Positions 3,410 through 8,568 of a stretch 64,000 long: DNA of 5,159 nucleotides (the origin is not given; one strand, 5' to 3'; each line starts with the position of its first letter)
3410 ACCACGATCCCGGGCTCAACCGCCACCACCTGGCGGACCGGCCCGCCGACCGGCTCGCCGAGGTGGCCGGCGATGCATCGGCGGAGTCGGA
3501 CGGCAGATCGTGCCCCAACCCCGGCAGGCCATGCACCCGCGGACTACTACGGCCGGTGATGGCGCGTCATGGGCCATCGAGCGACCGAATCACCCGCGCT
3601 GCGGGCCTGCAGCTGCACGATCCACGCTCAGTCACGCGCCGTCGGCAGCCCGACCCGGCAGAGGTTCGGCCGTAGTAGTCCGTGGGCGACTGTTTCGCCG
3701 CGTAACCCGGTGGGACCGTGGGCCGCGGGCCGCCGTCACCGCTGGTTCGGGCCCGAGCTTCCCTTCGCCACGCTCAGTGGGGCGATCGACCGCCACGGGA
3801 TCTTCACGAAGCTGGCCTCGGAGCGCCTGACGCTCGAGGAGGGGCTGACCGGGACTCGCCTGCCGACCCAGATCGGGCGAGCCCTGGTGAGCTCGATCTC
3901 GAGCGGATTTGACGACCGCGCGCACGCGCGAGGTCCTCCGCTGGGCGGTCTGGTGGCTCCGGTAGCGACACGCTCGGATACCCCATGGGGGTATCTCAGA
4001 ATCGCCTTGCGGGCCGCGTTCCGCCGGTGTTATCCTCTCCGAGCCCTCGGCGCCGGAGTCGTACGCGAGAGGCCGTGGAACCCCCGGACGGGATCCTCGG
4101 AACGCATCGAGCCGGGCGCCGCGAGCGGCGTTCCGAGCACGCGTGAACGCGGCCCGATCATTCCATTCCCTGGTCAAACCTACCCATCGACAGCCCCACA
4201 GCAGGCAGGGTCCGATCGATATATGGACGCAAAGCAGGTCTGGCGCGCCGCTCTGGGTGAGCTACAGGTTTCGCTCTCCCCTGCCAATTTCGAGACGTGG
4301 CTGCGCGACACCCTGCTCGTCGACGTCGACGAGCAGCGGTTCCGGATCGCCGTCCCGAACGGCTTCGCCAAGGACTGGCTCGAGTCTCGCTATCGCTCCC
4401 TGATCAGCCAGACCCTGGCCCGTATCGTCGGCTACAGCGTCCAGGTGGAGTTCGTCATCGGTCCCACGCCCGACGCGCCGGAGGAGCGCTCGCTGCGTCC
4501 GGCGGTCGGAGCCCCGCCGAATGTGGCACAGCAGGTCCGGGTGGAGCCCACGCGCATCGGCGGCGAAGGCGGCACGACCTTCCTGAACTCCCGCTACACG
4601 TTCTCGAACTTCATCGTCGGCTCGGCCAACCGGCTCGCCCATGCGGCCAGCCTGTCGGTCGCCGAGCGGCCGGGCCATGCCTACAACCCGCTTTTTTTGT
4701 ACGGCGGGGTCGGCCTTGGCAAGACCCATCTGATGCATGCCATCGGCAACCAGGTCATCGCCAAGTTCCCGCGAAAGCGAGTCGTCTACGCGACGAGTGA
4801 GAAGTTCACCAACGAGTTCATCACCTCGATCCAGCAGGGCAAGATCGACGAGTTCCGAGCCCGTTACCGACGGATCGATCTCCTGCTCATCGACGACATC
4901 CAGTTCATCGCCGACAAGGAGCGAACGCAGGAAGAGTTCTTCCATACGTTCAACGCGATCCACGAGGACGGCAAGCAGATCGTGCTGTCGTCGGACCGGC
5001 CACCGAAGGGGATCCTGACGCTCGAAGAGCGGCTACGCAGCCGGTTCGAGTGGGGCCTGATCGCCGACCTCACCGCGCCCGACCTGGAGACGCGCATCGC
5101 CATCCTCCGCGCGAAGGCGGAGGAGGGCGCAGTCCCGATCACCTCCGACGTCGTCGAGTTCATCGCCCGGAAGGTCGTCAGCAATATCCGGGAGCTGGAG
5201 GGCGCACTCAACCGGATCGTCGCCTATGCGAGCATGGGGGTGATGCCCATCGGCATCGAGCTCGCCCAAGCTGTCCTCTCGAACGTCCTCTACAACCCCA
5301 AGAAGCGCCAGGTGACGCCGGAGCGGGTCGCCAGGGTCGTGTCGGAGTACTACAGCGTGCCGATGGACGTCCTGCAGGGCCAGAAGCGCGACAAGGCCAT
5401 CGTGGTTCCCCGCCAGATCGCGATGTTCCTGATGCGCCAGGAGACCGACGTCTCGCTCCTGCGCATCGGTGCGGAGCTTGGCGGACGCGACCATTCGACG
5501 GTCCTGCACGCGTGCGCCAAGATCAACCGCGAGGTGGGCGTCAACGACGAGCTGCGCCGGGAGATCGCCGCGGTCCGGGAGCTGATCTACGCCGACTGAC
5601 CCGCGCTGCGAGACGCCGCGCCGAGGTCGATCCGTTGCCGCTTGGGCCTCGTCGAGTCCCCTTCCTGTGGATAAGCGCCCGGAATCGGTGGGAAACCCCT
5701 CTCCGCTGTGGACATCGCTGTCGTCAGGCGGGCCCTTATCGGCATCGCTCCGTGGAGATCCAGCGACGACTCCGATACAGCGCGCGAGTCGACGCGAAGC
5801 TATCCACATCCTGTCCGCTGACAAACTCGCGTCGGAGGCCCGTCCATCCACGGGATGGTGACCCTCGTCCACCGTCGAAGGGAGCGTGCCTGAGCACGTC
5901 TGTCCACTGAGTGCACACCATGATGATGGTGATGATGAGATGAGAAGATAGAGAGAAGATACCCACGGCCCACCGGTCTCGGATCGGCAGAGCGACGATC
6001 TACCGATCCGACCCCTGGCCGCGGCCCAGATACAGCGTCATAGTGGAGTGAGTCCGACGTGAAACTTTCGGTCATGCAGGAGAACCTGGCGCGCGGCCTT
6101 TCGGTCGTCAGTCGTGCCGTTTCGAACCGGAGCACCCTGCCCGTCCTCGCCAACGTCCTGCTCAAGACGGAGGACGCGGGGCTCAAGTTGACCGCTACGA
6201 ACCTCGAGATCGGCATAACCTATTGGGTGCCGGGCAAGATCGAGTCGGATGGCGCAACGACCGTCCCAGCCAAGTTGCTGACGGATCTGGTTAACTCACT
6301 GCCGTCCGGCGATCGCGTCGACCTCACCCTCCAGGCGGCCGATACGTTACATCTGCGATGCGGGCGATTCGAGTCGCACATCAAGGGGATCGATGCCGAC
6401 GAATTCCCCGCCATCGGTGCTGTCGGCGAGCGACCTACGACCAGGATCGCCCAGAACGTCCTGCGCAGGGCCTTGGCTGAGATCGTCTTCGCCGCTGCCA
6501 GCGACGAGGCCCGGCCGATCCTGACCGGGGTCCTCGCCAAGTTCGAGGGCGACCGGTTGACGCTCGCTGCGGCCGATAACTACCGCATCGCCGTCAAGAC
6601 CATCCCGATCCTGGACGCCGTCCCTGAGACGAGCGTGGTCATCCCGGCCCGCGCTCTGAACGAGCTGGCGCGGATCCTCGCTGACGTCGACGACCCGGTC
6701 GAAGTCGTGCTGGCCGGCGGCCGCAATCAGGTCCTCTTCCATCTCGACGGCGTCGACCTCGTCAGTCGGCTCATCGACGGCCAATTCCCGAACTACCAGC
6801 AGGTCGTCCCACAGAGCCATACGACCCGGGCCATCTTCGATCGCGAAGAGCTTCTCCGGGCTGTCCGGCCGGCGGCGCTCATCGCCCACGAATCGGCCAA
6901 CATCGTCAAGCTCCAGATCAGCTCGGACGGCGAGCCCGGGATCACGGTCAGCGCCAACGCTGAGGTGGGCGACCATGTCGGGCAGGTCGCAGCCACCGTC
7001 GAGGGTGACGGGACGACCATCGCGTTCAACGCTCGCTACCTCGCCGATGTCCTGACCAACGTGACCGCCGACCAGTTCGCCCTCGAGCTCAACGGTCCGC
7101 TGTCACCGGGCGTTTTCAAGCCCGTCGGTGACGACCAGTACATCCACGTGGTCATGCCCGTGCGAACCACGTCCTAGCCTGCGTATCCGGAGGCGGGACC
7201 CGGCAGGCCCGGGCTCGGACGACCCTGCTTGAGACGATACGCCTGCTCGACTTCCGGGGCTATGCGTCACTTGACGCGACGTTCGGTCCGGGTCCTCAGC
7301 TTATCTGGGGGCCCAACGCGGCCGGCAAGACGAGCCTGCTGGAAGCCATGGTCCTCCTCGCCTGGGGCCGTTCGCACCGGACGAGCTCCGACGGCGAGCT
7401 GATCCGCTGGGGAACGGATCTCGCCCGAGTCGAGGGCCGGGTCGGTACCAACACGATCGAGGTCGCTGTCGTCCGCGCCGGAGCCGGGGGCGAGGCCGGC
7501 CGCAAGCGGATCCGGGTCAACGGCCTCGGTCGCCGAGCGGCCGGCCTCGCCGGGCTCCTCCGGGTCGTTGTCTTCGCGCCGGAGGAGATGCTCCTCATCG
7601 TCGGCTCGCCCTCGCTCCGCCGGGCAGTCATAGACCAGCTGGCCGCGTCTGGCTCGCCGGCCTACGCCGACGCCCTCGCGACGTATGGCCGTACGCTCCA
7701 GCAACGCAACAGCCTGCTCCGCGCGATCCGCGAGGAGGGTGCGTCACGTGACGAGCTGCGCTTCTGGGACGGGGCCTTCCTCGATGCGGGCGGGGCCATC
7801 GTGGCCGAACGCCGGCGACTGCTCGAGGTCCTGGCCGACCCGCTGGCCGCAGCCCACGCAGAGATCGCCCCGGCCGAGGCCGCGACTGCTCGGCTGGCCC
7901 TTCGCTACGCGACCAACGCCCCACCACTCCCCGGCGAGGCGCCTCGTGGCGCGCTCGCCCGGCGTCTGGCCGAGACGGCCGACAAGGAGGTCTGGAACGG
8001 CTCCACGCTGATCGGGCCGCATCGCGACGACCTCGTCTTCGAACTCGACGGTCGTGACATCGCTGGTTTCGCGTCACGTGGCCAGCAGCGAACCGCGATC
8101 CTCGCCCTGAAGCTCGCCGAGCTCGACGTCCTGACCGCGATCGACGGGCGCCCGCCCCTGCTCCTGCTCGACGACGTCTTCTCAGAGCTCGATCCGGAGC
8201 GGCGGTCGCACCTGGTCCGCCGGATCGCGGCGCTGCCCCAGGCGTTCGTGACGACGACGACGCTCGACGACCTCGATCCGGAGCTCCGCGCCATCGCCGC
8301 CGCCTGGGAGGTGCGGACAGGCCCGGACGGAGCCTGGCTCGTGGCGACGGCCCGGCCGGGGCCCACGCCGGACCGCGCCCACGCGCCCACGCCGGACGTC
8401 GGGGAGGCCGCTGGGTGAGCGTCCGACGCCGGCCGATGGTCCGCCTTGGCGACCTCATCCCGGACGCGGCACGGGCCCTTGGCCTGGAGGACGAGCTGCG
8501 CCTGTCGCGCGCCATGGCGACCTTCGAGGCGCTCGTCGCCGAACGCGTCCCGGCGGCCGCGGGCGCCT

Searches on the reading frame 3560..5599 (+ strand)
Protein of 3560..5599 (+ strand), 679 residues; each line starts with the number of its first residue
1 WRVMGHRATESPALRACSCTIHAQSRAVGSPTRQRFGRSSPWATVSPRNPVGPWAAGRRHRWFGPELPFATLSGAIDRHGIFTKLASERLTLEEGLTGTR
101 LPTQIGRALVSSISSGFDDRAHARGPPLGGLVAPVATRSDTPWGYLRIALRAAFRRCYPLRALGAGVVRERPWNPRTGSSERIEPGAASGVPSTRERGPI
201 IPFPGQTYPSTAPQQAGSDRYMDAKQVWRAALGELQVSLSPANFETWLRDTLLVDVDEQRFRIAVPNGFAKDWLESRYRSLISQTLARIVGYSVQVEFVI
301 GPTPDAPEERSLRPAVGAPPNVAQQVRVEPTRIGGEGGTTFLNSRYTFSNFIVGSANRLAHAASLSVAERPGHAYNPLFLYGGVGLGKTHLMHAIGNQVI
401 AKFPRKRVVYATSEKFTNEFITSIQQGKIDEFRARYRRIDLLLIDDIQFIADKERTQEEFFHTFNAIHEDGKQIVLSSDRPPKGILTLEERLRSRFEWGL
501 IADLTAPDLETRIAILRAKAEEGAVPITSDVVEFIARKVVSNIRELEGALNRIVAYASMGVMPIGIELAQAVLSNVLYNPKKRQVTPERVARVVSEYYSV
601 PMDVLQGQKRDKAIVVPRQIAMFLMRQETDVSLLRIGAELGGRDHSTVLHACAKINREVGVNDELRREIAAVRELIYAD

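Call 44: search_protein_families(library=pfam, proteins=[window:3560-5599:+], max_evalue=0.001)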
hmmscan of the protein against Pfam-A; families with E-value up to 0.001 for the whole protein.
window:3560-5599:+ (679 aa): 5 families
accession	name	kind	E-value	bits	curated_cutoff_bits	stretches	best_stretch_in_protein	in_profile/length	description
PF00308.24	Bac_DnaA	-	4.2e-74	248.6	23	1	342-502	1-161/162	Bacterial DnaA ATPAse domain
PF08299.17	Bac_DnaA_C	-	9.9e-25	86.8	31.5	1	587-655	1-69/69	Bacterial dnaA protein helix-turn-helix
PF11638.13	DnaA_N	-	2.2e-14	53.4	24.6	1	226-286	2-63/65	DnaA N-terminal domain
PF01695.23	IstB_IS21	-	4.6e-10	39.8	24.1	1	377-480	94-194/238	IstB-like ATP binding protein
PF00004.35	AAA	-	0.0002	22.3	21.2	1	379-496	2-123/131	ATPase family associated with various cellular activities (AAA)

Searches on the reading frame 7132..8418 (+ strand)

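Call 44: search_protein_families(library=pfam, proteins=[window:7132-8418:+], max_evalue=0.001)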
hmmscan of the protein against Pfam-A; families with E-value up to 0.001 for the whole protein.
window:7132-8418:+ (428 aa): 5 families
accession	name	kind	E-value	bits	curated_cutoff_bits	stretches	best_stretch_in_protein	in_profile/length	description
PF02463.25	SMC_N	-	2.8e-13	50.2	40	1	33-377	2-198/220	RecF/RecN/SMC N terminal domain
PF13476.12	AAA_23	-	3.9e-10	41.2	27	1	36-113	2-77/201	AAA domain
PF13304.12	AAA_21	-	6.7e-10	39.9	27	1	60-92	6-43/304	AAA domain, putative AbiEii toxin, Type IV TA system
PF13514.12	AAA_27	-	0.0001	22.4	22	1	54-104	27-74/206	AAA domain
PF24881.1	DUF7739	-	0.00096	20.1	27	0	225-287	29-89/98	Domain of unknown function (DUF7739)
